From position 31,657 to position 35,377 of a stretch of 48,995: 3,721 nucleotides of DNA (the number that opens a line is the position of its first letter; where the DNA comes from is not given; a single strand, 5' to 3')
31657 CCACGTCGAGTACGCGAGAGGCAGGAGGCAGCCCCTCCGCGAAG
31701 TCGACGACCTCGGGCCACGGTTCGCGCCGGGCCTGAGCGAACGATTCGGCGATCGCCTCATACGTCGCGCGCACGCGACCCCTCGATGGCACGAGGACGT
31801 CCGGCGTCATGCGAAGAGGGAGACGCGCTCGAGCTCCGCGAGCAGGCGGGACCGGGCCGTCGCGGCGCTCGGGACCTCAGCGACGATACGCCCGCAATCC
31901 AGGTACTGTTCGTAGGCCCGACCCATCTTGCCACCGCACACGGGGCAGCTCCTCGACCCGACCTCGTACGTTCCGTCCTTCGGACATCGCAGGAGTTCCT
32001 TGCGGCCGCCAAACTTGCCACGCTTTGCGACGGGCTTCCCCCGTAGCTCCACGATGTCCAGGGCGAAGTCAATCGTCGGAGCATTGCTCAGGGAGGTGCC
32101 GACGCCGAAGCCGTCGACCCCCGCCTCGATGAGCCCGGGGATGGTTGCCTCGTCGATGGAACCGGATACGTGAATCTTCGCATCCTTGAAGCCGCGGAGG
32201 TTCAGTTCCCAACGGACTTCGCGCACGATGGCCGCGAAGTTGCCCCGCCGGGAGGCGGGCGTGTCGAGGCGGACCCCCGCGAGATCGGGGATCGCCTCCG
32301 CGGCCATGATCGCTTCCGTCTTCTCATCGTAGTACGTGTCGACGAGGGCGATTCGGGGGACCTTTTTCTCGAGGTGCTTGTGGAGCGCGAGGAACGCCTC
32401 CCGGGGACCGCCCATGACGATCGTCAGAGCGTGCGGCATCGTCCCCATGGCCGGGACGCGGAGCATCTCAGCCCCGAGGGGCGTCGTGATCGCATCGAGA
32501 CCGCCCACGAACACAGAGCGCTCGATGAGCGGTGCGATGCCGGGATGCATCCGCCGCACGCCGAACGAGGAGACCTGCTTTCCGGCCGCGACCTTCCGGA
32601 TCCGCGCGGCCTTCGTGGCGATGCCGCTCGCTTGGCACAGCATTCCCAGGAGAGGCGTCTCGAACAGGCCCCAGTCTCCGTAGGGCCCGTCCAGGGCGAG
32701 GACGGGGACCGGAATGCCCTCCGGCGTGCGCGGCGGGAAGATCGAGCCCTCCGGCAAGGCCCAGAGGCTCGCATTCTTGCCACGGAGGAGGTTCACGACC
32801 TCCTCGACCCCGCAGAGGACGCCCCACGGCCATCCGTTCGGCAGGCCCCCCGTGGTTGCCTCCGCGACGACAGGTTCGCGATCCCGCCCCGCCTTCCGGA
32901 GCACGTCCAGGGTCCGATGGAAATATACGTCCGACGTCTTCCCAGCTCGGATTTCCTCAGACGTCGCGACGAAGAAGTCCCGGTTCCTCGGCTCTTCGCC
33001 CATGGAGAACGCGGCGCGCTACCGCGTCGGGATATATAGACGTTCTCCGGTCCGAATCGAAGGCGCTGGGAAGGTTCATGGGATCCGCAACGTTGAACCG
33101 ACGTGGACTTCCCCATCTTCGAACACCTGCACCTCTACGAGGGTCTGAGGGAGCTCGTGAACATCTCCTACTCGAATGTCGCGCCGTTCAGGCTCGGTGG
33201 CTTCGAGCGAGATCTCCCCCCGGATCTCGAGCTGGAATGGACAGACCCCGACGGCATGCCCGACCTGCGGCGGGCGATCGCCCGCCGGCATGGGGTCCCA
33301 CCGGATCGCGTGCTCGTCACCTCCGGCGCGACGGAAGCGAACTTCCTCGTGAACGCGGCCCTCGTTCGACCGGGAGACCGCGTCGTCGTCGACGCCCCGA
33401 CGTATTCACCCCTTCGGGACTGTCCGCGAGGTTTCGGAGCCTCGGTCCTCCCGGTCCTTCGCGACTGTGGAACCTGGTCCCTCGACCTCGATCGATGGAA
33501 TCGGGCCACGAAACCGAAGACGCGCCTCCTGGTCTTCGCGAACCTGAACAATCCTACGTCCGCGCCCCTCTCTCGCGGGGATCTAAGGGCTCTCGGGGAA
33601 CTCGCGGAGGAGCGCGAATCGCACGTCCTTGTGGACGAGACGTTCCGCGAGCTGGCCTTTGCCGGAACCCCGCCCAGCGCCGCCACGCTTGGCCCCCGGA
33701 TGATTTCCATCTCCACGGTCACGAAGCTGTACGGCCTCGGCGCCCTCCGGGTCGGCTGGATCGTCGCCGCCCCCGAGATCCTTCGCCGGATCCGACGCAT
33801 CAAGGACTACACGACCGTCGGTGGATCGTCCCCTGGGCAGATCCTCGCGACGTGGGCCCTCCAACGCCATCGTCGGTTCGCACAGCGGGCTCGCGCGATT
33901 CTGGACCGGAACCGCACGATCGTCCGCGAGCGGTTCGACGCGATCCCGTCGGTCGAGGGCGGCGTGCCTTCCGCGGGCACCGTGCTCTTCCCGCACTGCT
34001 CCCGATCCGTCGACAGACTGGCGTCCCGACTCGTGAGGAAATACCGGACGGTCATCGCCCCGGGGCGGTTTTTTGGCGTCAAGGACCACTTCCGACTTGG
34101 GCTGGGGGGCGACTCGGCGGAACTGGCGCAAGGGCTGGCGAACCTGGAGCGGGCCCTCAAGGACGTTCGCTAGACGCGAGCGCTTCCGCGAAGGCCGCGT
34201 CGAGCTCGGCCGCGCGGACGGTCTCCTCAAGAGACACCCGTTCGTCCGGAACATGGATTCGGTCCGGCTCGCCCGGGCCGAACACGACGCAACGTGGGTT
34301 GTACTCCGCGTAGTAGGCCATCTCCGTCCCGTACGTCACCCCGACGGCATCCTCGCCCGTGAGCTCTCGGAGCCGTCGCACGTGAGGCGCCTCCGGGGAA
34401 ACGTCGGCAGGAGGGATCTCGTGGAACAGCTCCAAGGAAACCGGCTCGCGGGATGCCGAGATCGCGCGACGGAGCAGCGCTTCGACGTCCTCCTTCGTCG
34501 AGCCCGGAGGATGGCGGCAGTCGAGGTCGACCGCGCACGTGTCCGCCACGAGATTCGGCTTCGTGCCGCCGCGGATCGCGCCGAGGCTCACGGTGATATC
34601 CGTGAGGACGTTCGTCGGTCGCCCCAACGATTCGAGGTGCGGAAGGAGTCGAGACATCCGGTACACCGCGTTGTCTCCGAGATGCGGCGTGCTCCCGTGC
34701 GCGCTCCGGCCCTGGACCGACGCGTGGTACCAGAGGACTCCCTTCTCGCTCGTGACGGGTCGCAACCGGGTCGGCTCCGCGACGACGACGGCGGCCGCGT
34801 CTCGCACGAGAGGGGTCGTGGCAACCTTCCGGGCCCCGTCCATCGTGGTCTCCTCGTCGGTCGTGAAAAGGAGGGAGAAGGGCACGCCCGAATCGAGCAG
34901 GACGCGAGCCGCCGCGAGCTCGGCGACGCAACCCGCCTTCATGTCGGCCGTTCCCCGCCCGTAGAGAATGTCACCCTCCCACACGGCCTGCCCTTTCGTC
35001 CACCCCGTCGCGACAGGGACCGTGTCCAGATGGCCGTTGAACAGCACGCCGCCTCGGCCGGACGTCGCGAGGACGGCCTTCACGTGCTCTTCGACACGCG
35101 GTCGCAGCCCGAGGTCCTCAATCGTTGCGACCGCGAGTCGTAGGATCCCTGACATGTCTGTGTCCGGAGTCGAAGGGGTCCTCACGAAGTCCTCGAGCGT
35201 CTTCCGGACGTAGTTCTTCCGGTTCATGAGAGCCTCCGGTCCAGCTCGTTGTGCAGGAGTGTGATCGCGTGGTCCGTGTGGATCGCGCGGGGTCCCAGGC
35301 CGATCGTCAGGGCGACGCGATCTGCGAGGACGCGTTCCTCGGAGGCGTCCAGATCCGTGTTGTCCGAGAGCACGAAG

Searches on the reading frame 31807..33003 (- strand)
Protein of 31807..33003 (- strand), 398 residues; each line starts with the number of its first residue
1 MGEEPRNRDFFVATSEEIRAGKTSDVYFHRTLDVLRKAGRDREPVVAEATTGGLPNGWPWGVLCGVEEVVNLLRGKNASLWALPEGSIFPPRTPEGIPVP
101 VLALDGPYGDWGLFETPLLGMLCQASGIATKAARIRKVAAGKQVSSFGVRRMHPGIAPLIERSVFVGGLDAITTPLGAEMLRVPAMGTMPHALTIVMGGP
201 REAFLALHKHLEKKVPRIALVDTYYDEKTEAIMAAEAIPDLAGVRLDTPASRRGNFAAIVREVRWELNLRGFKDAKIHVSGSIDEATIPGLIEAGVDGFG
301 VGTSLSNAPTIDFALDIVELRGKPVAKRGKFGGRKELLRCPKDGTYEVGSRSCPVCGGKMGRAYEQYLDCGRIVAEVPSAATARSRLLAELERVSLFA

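Call 10: search_protein_families(library=pfam, proteins=[window:31807-33003:-], max_evalue=0.0001)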
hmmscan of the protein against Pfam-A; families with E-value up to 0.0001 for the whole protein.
window:31807-33003:- (398 aa): 2 families
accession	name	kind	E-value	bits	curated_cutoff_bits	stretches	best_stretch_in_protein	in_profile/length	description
PF01729.25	QRPTase_C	-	3e-22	79.6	23.1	1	128-316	1-169/169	Quinolinate phosphoribosyl transferase, C-terminal domain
PF02749.22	QRPTase_N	-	1.2e-16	61.1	27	1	25-126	1-82/82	Quinolinate phosphoribosyl transferase, N-terminal domain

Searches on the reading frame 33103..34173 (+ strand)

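Call 10: search_protein_families(library=pfam, proteins=[window:33103-34173:+], max_evalue=0.0001)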
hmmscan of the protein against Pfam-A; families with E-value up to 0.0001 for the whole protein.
window:33103-34173:+ (356 aa): 1 family
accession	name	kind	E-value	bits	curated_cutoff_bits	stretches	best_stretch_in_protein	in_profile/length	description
PF00155.27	Aminotran_1_2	-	1.4e-44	153.2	19.7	1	47-346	39-359/361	Aminotransferase class I and II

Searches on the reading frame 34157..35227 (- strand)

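Call 10: search_protein_families(library=pfam, proteins=[window:34157-35227:-], max_evalue=0.0001)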
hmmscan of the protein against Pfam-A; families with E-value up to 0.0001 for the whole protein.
window:34157-35227:- (356 aa): 3 families
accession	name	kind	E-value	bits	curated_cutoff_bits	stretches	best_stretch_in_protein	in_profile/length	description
PF01546.33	Peptidase_M20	-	7.7e-29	101.5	24.6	1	62-348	1-205/206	Peptidase family M20/M25/M40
PF07687.19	M20_dimer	-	1.4e-21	76.9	21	1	160-257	2-100/107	Peptidase dimerisation domain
PF04389.22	Peptidase_M28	-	4.6e-06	26.9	21.3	1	58-148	12-90/193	Peptidase family M28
